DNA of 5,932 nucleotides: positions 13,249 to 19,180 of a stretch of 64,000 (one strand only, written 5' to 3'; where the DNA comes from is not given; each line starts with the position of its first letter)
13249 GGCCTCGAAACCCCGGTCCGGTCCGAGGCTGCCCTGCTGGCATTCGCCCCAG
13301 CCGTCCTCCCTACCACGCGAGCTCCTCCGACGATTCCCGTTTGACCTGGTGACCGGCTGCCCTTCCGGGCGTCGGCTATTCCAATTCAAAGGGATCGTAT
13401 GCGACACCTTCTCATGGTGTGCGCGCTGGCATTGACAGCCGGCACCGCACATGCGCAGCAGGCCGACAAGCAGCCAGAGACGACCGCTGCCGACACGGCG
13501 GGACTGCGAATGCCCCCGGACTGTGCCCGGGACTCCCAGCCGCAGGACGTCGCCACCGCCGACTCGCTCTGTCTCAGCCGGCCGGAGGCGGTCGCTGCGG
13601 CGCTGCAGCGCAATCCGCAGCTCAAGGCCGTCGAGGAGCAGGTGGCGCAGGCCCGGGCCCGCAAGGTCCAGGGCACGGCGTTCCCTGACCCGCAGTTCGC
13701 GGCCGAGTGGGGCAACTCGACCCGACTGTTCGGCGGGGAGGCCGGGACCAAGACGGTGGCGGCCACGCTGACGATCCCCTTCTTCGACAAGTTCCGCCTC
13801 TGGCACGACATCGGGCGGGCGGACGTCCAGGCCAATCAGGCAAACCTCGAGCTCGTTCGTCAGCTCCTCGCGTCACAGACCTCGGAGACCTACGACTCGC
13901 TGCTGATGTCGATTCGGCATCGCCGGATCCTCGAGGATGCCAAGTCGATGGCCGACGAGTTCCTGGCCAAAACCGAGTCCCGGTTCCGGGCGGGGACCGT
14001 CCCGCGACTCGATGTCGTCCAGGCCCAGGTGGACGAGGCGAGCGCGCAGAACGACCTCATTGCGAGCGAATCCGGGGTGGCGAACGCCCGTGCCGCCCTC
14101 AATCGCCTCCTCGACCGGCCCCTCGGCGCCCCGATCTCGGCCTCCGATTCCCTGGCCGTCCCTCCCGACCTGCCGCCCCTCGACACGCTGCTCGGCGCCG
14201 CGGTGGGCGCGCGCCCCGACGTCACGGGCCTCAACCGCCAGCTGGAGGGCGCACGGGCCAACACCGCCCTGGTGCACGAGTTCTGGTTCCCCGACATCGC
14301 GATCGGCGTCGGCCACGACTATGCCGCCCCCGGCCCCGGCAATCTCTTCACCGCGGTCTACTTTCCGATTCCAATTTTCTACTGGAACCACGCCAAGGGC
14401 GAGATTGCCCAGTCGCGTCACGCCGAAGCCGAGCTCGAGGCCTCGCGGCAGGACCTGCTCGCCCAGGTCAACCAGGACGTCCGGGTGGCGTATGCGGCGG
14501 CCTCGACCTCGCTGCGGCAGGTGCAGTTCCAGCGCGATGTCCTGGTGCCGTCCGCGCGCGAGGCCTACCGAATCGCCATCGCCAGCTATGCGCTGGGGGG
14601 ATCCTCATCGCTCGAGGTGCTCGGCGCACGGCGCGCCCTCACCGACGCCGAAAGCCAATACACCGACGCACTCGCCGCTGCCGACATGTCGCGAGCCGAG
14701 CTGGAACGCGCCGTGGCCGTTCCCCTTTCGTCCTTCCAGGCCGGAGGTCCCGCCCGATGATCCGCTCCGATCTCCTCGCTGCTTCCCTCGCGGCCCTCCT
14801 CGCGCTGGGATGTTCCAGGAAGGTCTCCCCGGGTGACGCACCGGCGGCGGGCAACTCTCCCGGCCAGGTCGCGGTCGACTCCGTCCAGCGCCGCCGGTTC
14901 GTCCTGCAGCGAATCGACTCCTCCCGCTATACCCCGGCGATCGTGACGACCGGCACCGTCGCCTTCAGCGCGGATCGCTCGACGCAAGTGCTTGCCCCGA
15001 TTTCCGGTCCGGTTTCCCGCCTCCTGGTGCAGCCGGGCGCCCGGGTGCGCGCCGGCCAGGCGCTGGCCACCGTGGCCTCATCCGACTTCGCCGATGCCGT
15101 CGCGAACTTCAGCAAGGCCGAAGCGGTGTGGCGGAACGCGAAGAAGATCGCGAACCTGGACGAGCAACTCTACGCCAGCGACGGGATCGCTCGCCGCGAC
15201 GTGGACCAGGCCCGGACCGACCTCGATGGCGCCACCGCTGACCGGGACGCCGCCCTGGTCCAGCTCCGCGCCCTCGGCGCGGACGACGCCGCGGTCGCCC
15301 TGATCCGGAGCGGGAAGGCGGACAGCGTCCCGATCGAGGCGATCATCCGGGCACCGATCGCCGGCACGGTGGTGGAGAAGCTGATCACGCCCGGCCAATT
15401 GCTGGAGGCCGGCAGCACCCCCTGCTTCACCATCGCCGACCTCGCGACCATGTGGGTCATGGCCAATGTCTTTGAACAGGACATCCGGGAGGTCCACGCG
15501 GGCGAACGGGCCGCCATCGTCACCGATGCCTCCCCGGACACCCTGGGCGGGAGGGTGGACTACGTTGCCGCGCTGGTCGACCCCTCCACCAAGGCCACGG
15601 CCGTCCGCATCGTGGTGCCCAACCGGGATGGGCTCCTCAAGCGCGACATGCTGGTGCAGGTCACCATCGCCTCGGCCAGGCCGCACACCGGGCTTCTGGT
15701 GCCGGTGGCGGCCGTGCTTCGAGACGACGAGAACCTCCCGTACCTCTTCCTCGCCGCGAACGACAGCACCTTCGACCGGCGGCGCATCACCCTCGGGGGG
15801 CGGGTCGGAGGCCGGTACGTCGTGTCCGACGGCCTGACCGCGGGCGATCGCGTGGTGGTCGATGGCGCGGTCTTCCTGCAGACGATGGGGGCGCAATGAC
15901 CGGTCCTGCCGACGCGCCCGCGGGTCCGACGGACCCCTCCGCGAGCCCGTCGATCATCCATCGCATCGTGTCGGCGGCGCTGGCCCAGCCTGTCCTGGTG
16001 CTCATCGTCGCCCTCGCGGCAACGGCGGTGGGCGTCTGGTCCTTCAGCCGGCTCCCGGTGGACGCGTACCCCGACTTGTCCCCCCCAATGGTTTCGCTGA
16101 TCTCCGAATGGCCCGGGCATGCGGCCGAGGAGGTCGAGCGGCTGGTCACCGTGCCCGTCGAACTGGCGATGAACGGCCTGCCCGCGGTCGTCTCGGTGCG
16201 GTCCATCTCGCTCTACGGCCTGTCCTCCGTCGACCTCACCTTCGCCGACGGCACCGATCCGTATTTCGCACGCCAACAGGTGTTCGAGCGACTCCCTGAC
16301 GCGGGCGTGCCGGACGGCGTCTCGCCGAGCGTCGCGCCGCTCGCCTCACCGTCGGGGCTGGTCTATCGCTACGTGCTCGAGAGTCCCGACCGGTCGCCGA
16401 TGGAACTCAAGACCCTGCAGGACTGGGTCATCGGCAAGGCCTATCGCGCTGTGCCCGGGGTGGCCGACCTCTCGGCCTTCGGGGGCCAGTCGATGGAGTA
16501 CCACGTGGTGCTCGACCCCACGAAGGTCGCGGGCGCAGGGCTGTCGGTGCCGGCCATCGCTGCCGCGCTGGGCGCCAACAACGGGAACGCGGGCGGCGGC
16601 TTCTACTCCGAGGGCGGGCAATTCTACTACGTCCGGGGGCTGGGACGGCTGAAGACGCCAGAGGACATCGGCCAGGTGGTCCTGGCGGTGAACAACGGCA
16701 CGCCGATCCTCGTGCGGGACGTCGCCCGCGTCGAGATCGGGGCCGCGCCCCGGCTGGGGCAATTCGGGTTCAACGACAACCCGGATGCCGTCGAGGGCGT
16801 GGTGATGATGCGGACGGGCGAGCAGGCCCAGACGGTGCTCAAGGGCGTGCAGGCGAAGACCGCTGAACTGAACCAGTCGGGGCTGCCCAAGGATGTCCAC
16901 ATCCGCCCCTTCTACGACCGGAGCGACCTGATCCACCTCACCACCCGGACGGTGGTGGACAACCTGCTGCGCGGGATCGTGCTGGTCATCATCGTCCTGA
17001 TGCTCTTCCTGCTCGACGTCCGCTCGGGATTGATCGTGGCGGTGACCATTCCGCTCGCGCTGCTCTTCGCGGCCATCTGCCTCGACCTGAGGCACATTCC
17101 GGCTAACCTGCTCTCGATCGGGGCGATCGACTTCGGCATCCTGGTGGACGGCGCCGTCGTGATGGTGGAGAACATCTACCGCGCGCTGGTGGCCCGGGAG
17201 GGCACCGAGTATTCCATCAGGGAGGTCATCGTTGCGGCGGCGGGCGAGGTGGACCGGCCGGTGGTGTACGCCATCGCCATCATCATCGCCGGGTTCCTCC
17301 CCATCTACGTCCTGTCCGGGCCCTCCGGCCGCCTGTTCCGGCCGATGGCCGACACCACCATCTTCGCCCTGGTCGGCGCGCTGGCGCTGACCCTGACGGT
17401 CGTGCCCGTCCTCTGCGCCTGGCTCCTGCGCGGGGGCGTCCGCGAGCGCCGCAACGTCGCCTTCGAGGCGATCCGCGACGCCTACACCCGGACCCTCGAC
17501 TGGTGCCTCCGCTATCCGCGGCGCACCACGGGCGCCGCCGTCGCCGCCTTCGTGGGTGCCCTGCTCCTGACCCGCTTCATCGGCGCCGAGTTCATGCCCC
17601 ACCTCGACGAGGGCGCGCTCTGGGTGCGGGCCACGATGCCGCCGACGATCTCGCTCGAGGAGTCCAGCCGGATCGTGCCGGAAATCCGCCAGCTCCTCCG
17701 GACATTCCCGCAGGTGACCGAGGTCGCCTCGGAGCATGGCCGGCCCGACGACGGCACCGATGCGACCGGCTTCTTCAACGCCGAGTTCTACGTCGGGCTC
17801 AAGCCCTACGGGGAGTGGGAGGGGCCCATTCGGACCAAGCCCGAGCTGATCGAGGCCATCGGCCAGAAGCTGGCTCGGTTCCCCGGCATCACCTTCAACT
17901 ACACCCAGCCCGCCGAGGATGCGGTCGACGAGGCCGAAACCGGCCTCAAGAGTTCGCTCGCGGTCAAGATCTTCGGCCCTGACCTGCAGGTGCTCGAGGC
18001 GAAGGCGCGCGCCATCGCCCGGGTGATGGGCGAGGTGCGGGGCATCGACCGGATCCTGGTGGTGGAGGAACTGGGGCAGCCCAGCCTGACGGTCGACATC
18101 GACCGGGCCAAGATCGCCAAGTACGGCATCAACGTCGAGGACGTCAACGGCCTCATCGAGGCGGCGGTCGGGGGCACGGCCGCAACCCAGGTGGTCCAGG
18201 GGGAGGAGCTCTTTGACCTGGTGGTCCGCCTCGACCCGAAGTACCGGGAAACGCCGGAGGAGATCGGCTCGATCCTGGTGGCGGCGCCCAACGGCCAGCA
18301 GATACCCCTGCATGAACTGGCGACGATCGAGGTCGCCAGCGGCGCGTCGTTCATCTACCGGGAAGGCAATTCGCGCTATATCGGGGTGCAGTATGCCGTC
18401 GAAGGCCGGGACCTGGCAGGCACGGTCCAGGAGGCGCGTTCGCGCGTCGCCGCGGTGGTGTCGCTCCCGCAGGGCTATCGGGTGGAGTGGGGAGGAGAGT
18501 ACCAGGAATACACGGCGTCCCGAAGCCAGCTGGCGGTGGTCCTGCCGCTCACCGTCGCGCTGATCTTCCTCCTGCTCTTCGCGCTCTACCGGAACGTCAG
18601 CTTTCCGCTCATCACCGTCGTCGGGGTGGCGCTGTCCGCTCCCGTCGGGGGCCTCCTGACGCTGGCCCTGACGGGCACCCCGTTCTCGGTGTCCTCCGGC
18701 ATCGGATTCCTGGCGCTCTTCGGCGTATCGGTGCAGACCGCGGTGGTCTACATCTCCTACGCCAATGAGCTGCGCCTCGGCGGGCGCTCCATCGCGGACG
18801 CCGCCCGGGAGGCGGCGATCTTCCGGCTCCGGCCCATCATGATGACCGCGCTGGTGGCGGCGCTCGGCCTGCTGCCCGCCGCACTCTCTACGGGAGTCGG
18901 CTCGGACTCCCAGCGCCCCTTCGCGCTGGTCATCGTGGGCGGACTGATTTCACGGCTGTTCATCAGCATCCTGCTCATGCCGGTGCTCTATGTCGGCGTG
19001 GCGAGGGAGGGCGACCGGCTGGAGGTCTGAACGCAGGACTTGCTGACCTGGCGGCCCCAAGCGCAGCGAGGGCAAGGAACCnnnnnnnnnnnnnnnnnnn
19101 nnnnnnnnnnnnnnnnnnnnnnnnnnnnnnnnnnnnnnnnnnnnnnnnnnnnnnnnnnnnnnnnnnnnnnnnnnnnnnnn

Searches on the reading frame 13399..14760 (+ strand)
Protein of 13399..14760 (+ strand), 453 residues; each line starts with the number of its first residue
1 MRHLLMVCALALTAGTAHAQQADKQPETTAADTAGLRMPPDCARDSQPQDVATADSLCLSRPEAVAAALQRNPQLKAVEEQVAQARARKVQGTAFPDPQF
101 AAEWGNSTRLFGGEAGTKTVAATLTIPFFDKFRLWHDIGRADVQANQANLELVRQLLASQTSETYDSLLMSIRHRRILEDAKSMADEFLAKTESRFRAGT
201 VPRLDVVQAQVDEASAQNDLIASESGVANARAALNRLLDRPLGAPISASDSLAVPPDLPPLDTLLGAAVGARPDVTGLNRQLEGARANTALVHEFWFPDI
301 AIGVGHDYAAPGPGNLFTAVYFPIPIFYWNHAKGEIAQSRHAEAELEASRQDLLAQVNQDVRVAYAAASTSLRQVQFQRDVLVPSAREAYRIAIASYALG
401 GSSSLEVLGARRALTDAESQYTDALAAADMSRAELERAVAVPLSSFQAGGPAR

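Call 58: search_protein_families(library=pfam, proteins=[window:13399-14760:+], max_evalue=0.01)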
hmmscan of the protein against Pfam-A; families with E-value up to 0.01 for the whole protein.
window:13399-14760:+ (453 aa): 1 family
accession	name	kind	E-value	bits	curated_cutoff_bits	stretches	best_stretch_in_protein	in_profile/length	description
PF02321.23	OEP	-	8.9e-48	163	22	2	63-238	3-186/187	Outer membrane efflux protein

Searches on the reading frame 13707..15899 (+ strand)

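Call 58: search_protein_families(library=pfam, proteins=[window:13707-15899:+], max_evalue=0.01)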
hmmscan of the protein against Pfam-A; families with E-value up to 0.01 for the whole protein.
window:13707-15899:+ (730 aa): 4 families
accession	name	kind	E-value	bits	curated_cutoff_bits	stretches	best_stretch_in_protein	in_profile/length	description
PF16576.10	HlyD_D23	-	4.1e-41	141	30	1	410-650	4-214/214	Barrel-sandwich domain of CusB or HlyD membrane-fusion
PF13437.12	HlyD_3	-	3.2e-19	70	22.2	2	547-641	2-97/106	HlyD family secretion protein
PF00529.27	CusB_dom_1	-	0.0011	19.6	26.5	0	581-632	6-45/89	Cation efflux system protein CusB domain 1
PF13533.13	Biotin_lipoyl_2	-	0.0051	17.1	29.8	0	430-455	5-30/32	Biotin-lipoyl like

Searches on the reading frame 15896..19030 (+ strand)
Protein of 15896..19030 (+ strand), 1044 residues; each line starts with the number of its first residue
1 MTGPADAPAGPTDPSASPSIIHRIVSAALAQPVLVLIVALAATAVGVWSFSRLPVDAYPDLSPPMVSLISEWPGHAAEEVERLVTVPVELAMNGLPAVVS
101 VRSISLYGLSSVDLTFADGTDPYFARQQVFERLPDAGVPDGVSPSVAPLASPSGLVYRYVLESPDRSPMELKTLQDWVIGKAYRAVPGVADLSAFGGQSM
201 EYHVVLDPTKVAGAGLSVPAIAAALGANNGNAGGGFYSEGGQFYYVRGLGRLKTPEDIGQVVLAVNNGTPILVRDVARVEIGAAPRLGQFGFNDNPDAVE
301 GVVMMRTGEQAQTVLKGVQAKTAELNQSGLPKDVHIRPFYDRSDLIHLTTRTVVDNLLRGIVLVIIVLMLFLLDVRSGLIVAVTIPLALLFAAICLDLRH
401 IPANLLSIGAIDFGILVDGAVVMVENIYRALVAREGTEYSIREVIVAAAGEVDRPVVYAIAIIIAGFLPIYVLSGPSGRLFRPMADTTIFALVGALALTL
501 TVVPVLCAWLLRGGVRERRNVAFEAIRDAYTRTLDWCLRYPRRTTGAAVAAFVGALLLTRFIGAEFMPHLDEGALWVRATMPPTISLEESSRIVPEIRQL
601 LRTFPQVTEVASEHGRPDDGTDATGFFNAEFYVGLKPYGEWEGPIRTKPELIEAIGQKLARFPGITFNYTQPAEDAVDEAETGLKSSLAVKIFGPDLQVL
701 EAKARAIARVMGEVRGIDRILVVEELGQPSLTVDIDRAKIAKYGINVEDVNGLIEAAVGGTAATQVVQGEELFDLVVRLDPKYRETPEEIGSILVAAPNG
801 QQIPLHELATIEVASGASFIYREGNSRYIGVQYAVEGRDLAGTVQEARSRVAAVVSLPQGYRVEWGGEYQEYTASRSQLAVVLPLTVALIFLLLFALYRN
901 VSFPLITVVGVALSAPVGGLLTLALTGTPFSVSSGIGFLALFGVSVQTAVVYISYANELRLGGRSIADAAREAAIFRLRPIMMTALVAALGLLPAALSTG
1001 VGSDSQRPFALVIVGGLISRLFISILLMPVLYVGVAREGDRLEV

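Call 58: search_protein_families(library=pfam, proteins=[window:15896-19030:+], max_evalue=0.01)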
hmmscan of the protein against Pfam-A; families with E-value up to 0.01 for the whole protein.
window:15896-19030:+ (1044 aa): 1 family
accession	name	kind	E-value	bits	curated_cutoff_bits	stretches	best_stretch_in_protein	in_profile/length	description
PF00873.25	ACR_tran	-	1e-262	874.7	28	1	25-1035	2-1020/1021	AcrB/AcrD/AcrF family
